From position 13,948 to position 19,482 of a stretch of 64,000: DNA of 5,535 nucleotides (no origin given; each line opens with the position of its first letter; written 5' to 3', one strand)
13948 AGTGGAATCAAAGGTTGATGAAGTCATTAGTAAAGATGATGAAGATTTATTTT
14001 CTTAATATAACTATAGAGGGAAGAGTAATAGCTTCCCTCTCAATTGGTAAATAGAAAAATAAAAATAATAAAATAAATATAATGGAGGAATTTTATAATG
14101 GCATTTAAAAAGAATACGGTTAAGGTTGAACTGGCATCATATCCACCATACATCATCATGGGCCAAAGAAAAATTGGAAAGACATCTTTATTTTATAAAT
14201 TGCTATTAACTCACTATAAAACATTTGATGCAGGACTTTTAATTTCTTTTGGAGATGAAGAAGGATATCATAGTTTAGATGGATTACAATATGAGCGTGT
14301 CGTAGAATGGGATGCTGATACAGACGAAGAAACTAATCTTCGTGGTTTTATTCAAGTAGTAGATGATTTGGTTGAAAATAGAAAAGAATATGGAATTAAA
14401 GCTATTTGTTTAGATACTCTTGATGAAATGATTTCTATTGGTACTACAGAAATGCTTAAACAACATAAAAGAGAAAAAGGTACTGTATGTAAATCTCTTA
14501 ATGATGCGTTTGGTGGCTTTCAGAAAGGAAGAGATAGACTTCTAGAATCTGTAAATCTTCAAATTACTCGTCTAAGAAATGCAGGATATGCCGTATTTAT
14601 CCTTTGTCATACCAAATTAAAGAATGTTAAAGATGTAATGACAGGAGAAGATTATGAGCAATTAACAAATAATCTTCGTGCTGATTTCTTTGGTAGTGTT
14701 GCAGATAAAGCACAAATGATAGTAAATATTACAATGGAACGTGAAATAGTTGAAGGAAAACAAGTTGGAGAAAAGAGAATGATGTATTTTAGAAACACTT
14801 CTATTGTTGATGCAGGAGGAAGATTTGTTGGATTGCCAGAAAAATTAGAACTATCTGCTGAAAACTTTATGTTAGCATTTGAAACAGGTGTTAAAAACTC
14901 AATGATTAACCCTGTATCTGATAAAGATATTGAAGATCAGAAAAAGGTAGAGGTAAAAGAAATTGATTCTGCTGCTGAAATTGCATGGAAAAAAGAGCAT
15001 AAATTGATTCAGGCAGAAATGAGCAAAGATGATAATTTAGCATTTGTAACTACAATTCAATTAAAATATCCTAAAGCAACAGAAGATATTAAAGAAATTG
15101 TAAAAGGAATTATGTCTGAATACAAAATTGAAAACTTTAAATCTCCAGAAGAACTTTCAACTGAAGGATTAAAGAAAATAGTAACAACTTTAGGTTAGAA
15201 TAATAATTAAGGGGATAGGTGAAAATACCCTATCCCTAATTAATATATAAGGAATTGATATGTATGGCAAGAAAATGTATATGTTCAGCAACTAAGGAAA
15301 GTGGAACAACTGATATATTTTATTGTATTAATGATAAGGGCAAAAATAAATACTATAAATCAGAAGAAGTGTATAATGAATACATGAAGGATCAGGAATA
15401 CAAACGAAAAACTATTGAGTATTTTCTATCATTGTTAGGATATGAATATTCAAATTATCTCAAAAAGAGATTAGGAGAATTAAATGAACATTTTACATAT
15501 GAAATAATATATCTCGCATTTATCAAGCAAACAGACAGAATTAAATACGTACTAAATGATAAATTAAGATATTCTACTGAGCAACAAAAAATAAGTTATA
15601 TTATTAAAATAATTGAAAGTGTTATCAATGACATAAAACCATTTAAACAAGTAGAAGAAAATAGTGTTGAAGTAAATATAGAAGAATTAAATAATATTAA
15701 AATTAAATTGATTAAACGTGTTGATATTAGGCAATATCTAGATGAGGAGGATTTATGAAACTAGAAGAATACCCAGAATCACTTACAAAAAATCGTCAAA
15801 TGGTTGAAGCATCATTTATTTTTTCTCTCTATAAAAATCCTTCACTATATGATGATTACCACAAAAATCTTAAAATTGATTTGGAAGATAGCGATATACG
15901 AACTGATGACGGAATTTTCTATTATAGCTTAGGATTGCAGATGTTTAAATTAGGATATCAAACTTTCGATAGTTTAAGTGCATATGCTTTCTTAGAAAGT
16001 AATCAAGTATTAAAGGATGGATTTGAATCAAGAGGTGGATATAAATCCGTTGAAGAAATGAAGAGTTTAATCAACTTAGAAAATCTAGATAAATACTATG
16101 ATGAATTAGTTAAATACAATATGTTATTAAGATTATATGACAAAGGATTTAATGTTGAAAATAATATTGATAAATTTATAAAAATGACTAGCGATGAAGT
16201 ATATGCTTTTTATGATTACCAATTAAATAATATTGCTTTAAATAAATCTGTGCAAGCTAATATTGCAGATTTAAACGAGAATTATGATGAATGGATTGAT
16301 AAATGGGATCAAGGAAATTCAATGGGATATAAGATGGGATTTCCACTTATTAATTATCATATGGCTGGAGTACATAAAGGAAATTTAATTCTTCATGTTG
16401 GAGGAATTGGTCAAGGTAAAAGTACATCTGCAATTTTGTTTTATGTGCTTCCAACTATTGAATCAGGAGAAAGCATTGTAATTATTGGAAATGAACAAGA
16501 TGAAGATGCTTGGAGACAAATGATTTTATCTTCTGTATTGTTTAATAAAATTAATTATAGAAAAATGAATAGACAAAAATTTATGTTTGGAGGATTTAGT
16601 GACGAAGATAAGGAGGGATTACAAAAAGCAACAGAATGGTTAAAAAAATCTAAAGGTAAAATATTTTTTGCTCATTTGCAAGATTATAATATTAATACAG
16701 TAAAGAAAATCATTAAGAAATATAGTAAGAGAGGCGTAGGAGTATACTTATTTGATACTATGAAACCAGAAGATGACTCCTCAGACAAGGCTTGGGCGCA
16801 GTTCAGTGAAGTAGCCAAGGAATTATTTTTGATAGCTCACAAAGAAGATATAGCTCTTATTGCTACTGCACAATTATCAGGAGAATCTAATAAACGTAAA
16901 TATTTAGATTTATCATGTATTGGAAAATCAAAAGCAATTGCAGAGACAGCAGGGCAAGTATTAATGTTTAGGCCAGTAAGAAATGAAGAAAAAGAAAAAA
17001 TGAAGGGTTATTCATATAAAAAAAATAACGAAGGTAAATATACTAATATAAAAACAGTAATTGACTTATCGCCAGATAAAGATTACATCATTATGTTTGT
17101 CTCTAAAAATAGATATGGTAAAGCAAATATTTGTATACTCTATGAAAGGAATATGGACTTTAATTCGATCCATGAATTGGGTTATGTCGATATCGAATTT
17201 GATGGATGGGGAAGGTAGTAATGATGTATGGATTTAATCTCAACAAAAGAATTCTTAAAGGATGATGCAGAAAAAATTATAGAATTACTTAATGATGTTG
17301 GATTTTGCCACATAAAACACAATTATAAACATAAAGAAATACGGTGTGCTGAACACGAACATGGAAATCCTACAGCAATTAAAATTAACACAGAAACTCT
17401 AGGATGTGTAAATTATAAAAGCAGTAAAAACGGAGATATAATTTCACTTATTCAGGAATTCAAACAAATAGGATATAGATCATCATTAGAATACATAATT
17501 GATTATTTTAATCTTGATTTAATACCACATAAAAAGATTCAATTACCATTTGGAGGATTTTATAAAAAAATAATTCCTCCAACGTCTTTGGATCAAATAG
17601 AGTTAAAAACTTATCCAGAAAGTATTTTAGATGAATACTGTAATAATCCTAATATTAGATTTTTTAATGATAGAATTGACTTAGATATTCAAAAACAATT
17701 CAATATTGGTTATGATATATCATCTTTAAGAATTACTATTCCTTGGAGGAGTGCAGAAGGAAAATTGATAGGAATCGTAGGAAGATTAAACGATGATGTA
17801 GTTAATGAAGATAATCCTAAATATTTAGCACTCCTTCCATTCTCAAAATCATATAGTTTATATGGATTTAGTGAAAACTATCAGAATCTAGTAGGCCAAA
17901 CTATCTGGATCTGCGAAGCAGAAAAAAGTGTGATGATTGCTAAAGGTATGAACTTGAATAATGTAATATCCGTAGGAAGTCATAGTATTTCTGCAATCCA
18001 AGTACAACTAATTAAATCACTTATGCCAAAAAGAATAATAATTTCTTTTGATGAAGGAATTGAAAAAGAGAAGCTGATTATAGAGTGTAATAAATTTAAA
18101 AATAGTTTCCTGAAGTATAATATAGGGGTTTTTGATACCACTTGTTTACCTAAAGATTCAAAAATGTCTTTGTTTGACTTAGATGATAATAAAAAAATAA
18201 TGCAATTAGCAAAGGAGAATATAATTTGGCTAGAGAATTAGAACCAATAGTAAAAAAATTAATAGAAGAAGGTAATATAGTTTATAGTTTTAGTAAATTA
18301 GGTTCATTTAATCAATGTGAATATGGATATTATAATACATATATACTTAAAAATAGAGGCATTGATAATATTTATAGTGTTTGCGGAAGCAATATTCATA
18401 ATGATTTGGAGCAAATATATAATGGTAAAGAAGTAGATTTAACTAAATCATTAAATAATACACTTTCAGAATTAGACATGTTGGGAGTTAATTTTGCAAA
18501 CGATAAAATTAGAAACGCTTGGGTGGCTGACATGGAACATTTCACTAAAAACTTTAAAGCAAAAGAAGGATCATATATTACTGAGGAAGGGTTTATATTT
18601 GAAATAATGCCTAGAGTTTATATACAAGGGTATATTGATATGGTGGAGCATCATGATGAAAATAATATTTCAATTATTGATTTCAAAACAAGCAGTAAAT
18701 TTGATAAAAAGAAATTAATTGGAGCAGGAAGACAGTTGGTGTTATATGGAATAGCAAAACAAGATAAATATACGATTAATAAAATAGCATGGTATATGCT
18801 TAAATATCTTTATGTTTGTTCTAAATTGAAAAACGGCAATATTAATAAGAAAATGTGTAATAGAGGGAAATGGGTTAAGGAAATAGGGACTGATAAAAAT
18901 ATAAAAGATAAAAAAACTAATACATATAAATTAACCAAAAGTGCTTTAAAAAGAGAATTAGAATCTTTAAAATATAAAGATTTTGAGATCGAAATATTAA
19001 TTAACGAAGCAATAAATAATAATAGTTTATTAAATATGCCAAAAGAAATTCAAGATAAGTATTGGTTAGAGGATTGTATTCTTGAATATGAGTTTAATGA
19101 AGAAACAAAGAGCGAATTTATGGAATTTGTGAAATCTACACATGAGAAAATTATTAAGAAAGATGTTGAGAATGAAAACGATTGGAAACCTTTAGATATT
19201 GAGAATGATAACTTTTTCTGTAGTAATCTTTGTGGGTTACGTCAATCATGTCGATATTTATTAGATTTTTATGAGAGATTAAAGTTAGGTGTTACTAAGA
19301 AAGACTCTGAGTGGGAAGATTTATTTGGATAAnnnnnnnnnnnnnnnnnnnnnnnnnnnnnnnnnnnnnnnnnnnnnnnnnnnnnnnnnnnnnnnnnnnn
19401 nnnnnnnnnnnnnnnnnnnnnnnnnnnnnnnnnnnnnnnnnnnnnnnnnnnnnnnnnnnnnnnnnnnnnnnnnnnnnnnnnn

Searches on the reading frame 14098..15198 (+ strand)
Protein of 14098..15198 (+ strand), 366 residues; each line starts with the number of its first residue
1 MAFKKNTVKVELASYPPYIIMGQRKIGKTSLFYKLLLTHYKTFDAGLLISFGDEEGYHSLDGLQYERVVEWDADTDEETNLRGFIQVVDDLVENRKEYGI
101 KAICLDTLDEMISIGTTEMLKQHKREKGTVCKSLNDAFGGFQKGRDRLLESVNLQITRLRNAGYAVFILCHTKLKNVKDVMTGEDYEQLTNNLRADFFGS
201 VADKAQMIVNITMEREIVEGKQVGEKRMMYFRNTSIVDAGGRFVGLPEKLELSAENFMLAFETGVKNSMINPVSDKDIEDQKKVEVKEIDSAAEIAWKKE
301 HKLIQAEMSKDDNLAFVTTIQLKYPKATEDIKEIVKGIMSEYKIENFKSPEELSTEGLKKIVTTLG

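Call 11: search_protein_families(library=phrogs, proteins=[window:14098-15198:+], max_evalue=0.001)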
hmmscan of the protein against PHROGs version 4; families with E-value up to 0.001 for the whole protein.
window:14098-15198:+ (366 aa): 3 families
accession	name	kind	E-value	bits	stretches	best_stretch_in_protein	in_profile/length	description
phrog_124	-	DNA, RNA and nucleotide metabolism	1.6e-17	65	1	3-353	31-340/382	Sak4-like ssDNA annealing protein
phrog_19299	-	head and packaging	1.1e-10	41.6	1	27-323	384-665/702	terminase large subunit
phrog_8097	-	DNA, RNA and nucleotide metabolism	0.00015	21.6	1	84-330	322-547/598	exonuclease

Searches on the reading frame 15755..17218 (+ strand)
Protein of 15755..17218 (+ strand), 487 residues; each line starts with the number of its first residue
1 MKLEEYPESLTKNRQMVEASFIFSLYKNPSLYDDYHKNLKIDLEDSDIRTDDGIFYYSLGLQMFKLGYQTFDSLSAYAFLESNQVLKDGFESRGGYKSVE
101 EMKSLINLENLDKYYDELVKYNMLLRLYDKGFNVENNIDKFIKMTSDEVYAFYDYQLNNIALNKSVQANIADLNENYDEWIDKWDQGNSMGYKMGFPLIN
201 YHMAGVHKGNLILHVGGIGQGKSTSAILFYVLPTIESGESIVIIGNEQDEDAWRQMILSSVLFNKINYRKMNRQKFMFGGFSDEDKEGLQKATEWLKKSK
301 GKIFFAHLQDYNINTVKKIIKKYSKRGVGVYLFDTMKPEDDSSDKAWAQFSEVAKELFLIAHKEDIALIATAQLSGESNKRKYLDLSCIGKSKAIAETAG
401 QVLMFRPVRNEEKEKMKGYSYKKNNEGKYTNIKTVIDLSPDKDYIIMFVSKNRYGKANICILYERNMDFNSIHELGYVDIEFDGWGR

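Call 11: search_protein_families(library=phrogs, proteins=[window:15755-17218:+], max_evalue=0.001)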
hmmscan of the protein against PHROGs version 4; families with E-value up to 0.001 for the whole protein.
window:15755-17218:+ (487 aa): 3 families
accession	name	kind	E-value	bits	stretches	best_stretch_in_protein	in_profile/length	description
phrog_19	-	DNA, RNA and nucleotide metabolism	1.7e-48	166.9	1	12-472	158-578/621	DnaB-like replicative helicase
phrog_239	-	DNA, RNA and nucleotide metabolism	3e-06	27.5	1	164-336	314-477/801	DNA primase/helicase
phrog_243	-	DNA, RNA and nucleotide metabolism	4.8e-05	23.4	1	183-457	11-246/273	DnaB-like replicative helicase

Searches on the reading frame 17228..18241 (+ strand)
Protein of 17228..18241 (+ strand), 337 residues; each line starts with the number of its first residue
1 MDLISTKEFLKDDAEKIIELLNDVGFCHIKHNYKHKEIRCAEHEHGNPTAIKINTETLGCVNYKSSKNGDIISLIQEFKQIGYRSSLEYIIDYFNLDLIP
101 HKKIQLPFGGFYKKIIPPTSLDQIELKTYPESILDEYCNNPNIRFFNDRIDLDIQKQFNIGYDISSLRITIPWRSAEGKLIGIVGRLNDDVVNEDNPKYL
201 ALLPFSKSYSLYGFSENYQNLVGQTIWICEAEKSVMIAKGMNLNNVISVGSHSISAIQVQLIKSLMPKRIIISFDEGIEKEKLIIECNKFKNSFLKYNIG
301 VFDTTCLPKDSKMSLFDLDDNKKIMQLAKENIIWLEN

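Call 11: search_protein_families(library=phrogs, proteins=[window:17228-18241:+], max_evalue=0.001)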
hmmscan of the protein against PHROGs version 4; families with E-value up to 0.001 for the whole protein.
window:17228-18241:+ (337 aa): 2 families
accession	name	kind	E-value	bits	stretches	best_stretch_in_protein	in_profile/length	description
phrog_47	-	DNA, RNA and nucleotide metabolism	1.6e-24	87.6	1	13-334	30-336/947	DNA primase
phrog_6444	-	DNA, RNA and nucleotide metabolism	7.2e-11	42.6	1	166-275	201-310/577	DNA primase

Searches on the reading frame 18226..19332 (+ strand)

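Call 11: search_protein_families(library=phrogs, proteins=[window:18226-19332:+], max_evalue=0.001)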
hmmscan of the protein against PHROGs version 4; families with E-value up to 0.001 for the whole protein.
window:18226-19332:+ (368 aa): 4 families
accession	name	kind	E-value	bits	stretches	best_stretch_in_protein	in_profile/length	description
phrog_1218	-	DNA, RNA and nucleotide metabolism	8.6e-26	92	1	15-348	5-335/364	exonuclease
phrog_69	-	DNA, RNA and nucleotide metabolism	2e-15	57.8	1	18-188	88-257/501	exonuclease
phrog_298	-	DNA, RNA and nucleotide metabolism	3e-05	24.5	1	51-183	106-216/293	exonuclease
phrog_33176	-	unknown function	0.00067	19.5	0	10-83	14-87/380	-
